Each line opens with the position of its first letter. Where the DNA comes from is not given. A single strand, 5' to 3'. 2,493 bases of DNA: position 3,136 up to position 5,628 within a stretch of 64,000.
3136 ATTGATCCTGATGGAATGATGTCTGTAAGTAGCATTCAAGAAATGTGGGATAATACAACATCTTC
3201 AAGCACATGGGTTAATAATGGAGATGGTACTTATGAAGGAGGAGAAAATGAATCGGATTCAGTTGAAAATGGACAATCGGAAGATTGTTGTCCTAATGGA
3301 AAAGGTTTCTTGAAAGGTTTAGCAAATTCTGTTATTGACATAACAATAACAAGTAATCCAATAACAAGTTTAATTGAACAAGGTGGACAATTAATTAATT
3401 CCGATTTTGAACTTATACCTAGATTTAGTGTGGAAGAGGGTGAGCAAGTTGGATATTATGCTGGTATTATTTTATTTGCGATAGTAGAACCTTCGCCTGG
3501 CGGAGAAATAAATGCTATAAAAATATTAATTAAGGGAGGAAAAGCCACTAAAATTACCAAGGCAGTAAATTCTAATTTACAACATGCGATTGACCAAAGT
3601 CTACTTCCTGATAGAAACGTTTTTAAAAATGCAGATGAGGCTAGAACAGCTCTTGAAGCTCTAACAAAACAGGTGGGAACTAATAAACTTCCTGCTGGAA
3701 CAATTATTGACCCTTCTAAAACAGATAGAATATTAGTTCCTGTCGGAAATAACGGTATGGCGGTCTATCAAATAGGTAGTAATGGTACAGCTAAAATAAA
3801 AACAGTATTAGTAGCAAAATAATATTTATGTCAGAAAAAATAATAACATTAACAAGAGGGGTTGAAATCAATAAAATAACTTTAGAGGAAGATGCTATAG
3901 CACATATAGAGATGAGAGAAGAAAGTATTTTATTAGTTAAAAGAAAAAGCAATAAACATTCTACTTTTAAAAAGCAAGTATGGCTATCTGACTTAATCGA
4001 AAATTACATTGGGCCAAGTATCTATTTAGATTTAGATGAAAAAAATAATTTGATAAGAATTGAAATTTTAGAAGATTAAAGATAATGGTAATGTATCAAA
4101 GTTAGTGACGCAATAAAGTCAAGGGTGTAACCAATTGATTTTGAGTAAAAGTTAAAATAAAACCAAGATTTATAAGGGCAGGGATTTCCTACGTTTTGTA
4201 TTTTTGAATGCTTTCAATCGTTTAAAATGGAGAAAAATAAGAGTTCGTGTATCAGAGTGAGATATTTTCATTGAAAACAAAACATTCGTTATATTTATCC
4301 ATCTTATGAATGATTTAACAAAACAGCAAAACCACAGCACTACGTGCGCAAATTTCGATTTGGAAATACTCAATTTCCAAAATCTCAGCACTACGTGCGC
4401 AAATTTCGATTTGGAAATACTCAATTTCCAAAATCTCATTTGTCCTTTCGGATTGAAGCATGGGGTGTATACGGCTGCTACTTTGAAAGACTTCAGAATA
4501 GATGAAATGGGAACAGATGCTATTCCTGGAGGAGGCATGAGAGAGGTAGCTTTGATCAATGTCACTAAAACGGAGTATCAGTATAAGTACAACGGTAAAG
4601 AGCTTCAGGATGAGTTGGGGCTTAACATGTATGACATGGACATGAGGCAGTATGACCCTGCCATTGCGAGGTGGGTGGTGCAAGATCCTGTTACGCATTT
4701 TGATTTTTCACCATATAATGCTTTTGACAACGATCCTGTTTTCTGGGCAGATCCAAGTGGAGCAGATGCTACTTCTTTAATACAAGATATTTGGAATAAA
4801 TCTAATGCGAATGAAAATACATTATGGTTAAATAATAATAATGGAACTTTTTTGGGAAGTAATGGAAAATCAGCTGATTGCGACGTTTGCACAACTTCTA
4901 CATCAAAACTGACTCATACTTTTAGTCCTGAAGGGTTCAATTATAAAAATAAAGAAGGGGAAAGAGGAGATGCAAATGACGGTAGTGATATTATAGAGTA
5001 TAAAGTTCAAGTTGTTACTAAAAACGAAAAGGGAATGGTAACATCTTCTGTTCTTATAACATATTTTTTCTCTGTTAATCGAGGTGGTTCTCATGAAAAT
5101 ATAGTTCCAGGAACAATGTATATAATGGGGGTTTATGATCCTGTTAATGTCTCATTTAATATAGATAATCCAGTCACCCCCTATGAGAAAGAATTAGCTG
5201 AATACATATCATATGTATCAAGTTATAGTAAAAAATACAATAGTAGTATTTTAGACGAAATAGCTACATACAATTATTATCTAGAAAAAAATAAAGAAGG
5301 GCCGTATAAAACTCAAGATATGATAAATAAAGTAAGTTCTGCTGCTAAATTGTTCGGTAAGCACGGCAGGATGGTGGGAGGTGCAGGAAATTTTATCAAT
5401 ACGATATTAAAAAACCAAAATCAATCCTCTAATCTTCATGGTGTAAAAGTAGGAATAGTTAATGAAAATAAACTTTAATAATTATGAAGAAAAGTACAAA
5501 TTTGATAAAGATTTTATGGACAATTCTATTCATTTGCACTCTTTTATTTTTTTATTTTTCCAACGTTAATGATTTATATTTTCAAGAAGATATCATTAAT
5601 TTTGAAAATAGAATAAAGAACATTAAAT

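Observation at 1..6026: Rhs polymorphic-toxin locus with three stacked toxin/immunity cassettes whose toxin tips are unrecognisable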

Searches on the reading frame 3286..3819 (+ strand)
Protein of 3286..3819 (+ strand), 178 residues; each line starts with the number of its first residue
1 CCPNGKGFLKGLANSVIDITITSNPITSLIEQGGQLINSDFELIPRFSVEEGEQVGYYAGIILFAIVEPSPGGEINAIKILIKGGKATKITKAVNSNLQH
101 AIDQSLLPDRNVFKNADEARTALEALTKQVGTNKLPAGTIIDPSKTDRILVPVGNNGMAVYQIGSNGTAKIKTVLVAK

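Call 16: find_homologous_proteins(query=window:3286-3819:+, max_evalue=0.001)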
Query seq(178 aa) (178 aa): 11 proteins with E <= 0.001 among 99 candidates.
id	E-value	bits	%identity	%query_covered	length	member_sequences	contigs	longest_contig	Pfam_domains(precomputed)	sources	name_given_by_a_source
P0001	1.5e-60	222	89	69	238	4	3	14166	-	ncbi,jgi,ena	ncbi:MAG: RHS repeat-associated core domain-containing protein [Weeksellaceae bacterium]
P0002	2.0e-54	202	58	98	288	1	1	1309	-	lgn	-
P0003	9.4e-28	115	53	63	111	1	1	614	-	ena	-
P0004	7.8e-27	112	65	51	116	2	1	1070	-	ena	-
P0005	2.2e-21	95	56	50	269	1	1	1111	-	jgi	jgi:RHS repeat-associated protein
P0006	7.2e-21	93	56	50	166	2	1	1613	-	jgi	jgi:hypothetical protein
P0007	9.4e-21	93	55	50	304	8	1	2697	-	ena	-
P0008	3.0e-19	88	43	69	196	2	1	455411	PF03527.21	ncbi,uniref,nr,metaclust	ncbi:RHS protein [Caballeronia temeraria]|uniref:RHS protein n=1 Tax=Caballeronia temeraria TaxID=17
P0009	1.0e-16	79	54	48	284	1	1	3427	PF25023.2,PF03527.21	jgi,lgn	jgi:RHS repeat-associated protein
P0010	4.6e-16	77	53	50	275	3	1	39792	PF25023.2,PF03527.21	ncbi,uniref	ncbi:RHS repeat-associated core domain-containing protein, partial [Pectobacterium versatile]|uniref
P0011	2.5e-15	75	51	47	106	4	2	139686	-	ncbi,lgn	ncbi:hypothetical protein ABRP65_11625 [Pectobacterium polaris]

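Call 31: find_encoding_contigs(protein=P0001, flank=10000, max_places=4)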
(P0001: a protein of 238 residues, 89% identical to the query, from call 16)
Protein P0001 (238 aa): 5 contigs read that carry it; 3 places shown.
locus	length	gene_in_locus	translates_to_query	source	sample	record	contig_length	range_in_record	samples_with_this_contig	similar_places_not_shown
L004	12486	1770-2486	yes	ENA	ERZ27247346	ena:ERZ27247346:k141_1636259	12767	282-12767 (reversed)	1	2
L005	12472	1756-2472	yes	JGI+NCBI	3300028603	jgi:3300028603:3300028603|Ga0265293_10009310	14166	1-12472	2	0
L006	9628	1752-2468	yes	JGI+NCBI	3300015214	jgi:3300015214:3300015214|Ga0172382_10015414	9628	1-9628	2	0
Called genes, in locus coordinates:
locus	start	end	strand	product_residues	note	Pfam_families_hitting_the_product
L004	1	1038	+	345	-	?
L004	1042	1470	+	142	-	-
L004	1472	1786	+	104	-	-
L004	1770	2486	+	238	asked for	-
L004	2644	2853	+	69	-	-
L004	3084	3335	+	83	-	-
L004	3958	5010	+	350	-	PF00535:Glycos_transf_2, PF10111:Glyco_tranf_2_2, PF13641:Glyco_tranf_2_3, PF13632:Glyco_trans_2_3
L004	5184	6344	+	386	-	PF14696:Glyoxalase_5 (weak), PF13669:Glyoxalase_4 (weak), PF00903:Glyoxalase, PF13669:Glyoxalase_4 (weak)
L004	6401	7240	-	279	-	PF01738:DLH, PF00326:Peptidase_S9 (faint), PF12146:Hydrolase_4 (faint)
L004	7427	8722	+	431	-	PF13372:Alginate_exp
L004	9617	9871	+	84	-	PF19891:DUF6364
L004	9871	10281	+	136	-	PF01850:PIN, PF13470:PIN_3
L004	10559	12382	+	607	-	PF13187:Fer4_9 (faint), PF13237:Fer4_10 (faint), PF13484:Fer4_16 (faint), PF14691:Fer4_20, PF07992:Pyr_redox_2, PF13738:Pyr_redox_3, PF00037:Fer4 (weak), PF12838:Fer4_7, +1 more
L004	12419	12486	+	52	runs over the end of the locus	-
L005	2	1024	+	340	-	?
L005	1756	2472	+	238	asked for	-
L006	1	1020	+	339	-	?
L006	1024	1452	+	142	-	-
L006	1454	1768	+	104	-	-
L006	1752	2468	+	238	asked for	-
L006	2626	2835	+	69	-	-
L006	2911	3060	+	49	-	-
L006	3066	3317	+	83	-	-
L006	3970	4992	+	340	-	PF00535:Glycos_transf_2, PF10111:Glyco_tranf_2_2, PF13641:Glyco_tranf_2_3, PF13632:Glyco_trans_2_3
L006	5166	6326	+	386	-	PF14696:Glyoxalase_5 (weak), PF13669:Glyoxalase_4 (weak), PF00903:Glyoxalase, PF13669:Glyoxalase_4 (weak)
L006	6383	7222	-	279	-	PF01738:DLH, PF00326:Peptidase_S9 (faint), PF12146:Hydrolase_4 (faint)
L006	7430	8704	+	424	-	PF13372:Alginate_exp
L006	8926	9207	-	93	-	-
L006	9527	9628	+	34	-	?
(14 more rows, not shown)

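Call 55: find_encoding_contigs(protein=P0008, flank=3000, max_places=2)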
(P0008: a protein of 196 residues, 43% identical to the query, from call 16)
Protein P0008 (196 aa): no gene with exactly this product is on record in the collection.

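Call 56: find_encoding_contigs(protein=P0010, flank=3000, max_places=2)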
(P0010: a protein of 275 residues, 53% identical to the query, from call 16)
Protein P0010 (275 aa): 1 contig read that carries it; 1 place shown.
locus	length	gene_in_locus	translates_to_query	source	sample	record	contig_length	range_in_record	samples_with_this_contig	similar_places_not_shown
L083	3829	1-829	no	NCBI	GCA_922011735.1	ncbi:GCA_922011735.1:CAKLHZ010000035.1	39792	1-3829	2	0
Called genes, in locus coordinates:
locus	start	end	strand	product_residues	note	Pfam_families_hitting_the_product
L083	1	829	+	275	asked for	PF25023:TEN_YD-shell, PF03527:RHS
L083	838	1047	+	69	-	PF10049:DUF2283 (weak)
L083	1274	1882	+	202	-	PF00545:Ribonuclease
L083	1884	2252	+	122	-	PF01337:Barstar (weak)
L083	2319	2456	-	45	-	PF08845:SymE_toxin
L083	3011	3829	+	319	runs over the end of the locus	PF05141:DIT1_PvcA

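Call 58: find_encoding_contigs(protein=P0007, flank=2500, max_places=2)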
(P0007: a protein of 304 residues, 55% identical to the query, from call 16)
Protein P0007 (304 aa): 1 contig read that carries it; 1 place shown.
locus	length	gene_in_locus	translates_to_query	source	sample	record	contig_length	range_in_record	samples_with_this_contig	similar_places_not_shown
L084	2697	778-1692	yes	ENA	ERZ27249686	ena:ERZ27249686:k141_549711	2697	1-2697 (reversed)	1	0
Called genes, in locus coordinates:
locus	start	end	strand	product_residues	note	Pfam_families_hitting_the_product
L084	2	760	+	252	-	?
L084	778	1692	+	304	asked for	-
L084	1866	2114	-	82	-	-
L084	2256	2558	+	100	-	-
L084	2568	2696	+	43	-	?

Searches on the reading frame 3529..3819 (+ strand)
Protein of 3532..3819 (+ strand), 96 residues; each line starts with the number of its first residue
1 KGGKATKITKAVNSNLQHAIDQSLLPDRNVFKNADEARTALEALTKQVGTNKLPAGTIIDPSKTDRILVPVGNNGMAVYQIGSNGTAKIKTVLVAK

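Call 62: search_solved_structures(query=A7, max_evalue=10, show_alignments=3)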
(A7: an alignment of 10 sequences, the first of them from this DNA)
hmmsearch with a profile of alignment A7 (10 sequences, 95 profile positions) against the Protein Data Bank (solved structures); distinct sequences matched with E-value up to 10: 2.
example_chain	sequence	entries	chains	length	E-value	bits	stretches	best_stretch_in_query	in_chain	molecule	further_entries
9j5e_A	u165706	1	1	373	0.41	14.2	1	43-91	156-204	Protein HIR2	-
8gha_B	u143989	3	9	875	1.1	12.8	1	43-91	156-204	Protein HIR2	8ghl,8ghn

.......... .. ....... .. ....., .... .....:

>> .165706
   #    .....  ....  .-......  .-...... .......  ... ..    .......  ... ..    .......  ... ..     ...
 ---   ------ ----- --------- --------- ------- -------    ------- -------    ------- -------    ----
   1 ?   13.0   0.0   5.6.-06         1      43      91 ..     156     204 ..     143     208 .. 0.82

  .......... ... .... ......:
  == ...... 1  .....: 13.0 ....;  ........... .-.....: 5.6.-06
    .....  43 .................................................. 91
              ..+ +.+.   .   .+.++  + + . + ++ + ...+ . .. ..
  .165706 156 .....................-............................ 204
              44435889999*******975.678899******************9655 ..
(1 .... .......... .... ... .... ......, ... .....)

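Call 92: search_dna_similar(query=window:3532-3819:+, collection=plasmids, mode=protein, max_evalue=0.01, max_rows=15)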
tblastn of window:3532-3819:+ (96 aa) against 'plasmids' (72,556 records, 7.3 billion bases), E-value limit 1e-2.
Records with a match: 1; places in all: 1; records where one place covers at least 80% of the query: 1.
Best place of each record, by identity: <60% 1.
By first word of the organism name: Rhizobium 1.
By predicted mobility (MOB-suite, as given by PLSDB): mobilizable 1.
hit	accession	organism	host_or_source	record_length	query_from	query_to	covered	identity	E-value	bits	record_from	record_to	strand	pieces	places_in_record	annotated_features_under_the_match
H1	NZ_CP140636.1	Rhizobium indigoferae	Indigofera amblyantha,Pure culture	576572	8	96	93%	51.7%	4e-23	98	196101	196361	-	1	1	hemagglutinin repeat-containing protein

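Call 93: get_annotated_region(hit=H1, flank=2500)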
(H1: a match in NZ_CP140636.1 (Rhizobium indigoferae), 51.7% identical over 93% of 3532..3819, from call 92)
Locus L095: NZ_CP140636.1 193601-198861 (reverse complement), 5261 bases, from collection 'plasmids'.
description: Rhizobium indigoferae strain CIP 108029 plasmid pRinCIP108029b, complete sequence
organism: Rhizobium indigoferae (NCBI taxid 158891)
taxonomy: Bacteria; Pseudomonadota; Alphaproteobacteria; Hyphomicrobiales; Rhizobiaceae; Rhizobium; Rhizobium indigoferae
host: -; source: Indigofera amblyantha,Pure culture; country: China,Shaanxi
typing (MOB-suite, as given by PLSDB): mobilizable; relaxase MOBQ
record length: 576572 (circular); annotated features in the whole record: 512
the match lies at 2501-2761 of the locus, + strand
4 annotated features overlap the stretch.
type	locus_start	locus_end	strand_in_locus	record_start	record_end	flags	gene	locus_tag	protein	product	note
CDS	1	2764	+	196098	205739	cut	-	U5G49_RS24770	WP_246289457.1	hemagglutinin repeat-containing protein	-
CDS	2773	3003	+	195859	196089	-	-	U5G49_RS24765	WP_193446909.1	DUF2283 domain-containing protein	-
CDS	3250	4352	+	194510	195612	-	-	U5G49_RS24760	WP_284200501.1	IS3 family transposase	-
CDS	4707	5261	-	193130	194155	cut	-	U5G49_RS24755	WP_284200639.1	IS110 family transposase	-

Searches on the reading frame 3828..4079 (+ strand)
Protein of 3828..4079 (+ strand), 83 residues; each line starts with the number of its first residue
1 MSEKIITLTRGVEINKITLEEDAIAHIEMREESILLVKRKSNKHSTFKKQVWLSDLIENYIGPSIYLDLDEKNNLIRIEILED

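Call 8: search_protein_families(library=pfam, proteins=[window:3828-4079:+], max_evalue=1)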
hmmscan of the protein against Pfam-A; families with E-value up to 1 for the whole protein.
window:3828-4079:+ (83 aa): 2 families
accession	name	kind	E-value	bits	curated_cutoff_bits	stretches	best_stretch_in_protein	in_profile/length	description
PF10049.14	DUF2283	-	0.00023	21.7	23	1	61-81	26-46/49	Protein of unknown function (DUF2283)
PF24689.1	TriTu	-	0.0063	16.8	27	1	40-78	11-47/91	Immunity protein TriTu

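Call 9: search_protein_families(library=ncbifam, proteins=[window:3828-4079:+], max_evalue=1)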
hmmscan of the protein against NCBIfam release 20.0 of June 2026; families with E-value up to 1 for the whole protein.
window:3828-4079:+ (83 aa): 1 family
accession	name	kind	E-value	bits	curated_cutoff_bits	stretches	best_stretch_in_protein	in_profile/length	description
NF002565.0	PRK02195.1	equivalog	0.035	13.8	189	1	2-82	69-146/204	V-type ATP synthase subunit D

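Call 82: search_protein_families(library=phrogs, proteins=[window:3828-4079:+], max_evalue=0.01)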
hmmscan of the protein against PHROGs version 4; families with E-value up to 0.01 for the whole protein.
window:3828-4079:+ (83 aa): 0 families

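Call 86: search_solved_structures(query=A6, max_evalue=10, show_alignments=2)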
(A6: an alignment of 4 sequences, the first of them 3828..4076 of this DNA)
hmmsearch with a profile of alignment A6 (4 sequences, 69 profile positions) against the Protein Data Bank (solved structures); distinct sequences matched with E-value up to 10: 2.
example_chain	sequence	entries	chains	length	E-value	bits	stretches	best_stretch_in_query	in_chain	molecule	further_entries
3jbn_Ad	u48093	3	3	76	0.28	14.2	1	6-35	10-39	60S ribosomal protein eL38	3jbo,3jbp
3j79_d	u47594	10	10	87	0.28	14.2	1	6-35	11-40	60S ribosomal protein eL38 | 60S ribosomal protein L38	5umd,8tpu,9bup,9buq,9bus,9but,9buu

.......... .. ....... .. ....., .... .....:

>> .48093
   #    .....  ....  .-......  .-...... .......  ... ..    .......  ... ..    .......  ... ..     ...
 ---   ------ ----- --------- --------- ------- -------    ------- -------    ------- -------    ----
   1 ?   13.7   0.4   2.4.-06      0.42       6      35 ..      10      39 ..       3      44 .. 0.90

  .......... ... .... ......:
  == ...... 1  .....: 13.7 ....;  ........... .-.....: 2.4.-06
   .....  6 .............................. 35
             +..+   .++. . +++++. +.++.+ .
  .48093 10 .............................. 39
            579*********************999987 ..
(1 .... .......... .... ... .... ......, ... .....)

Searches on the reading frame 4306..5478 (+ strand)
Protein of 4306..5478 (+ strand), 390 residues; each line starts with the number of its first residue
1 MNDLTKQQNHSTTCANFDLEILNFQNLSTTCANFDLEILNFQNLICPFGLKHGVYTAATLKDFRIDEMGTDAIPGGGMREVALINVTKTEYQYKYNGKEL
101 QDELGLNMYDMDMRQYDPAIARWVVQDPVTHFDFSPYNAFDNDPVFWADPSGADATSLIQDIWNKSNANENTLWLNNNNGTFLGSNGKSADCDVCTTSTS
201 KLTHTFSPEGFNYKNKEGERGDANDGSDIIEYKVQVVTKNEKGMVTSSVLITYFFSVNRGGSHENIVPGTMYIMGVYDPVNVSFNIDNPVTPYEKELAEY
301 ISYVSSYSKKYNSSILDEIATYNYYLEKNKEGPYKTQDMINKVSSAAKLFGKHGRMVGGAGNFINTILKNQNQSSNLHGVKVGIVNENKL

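Call 8: search_protein_families(library=pfam, proteins=[window:4306-5478:+], max_evalue=1)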
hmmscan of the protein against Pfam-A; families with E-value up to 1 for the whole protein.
window:4306-5478:+ (390 aa): 0 families

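Call 9: search_protein_families(library=ncbifam, proteins=[window:4306-5478:+], max_evalue=1)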
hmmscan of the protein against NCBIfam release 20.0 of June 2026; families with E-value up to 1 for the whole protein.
window:4306-5478:+ (390 aa): 1 family
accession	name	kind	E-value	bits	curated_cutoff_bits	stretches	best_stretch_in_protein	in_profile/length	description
TIGR03696.1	Rhs_assc_core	domain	2.2e-15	56.9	32.5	1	89-152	13-75/76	RHS repeat-associated core domain-containing protein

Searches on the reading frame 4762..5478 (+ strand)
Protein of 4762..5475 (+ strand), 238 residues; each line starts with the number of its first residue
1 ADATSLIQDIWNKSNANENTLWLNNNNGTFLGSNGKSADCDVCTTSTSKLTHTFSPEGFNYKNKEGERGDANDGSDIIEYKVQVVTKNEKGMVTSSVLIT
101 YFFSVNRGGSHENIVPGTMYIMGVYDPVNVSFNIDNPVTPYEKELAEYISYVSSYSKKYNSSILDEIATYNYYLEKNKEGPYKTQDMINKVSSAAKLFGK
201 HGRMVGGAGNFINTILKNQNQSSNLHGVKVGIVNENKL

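Call 15: search_solved_structures(query=window:4762-5475:+, max_evalue=10, show_alignments=2)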
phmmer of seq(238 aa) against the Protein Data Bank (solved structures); distinct sequences matched with E-value up to 10: 0.

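Call 18: find_homologous_proteins(query=window:4870-5475:+, max_evalue=0.001)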
Query seq(202 aa) (202 aa): 1 proteins with E <= 0.001 among 210 candidates.
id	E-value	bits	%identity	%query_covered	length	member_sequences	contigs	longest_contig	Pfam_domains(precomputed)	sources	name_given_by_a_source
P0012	1.1e-127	441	100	100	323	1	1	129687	-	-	-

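Call 30: find_encoding_contigs(protein=P0012, flank=10000, max_places=4)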
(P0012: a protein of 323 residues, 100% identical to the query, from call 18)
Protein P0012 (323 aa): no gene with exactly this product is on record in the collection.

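Call 34: search_protein_representatives(protein=window:4777-5478:+)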
Query: 233 residues. Proteins with E-value up to 0.001 (for the whole library): 4; up to 1e-10: 1; up to 1e-30: 1. The best 4 are listed.
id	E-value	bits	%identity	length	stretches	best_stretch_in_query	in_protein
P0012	5.4e-150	513.7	100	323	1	1-233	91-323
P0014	4.4e-07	46.4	31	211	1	42-168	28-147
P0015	1.0e-04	38.6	49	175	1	1-51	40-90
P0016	8.6e-04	35.6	55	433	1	1-41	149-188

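Call 51: search_protein_families(library=pfam, proteins=[P0014, P0016, P0015], max_evalue=0.1)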
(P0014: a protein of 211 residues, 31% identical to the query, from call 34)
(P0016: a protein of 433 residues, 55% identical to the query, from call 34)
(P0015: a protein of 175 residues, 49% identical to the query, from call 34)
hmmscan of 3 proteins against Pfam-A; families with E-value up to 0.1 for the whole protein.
P0014 (211 aa): 0 families

P0016 (433 aa): 0 families

P0015 (175 aa): 0 families

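Call 60: predict_structure(alignment_id=A5)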
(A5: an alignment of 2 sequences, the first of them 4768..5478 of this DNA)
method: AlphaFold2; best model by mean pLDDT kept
length: 236 residues; sequences in the alignment: 2
mean_pLDDT: 40.3   pTM: 0.41
mean pLDDT of the five models: 40.3, 35.7, 35.5, 35.1, 32.9
residues with pLDDT >= 90: 0; 70-90: 0; 50-70: 29; < 50: 207
segments of 3 or more residues with pLDDT < 50: 1-94, 101-116, 118-140, 153-160, 162-183, 185-187, 189-205, 214-236
pLDDT, mean of each block of 10 residues (from residue 1): 34 31 28 31 35 37 34 45 42 49 42 46 34 38 55 43 46 44 47 37 50 45 39 32
secondary structure, 60 per line:
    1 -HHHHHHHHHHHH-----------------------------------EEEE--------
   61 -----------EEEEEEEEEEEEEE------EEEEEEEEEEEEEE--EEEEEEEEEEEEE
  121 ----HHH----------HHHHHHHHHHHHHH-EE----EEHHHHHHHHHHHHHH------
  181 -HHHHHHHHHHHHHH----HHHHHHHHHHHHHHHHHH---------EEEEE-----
elements in order: H2-13 E49-52 E72-85 E92-105 E108-120 H138-151 H161-174 H182-195 H200-217 E227-231

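Call 81: find_encoding_contigs(protein=P0014, flank=3000, max_places=3)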
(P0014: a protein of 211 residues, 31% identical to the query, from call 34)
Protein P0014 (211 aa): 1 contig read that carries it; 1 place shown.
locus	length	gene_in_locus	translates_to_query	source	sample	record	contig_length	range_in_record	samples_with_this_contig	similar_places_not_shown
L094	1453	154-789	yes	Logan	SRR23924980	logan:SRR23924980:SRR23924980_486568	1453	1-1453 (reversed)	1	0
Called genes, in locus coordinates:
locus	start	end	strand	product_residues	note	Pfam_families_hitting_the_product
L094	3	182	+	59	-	?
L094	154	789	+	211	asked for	-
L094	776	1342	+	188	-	-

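Call 82: search_protein_families(library=phrogs, proteins=[window:4768-5478:+], max_evalue=0.01)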
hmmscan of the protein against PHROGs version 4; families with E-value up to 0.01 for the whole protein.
window:4768-5478:+ (236 aa): 0 families

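Call 94: search_dna_similar(query=window:4900-5475:+, collection=plasmids, mode=protein, max_evalue=0.01, max_rows=10)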
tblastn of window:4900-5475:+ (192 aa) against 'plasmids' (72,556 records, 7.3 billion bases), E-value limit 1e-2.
No match.
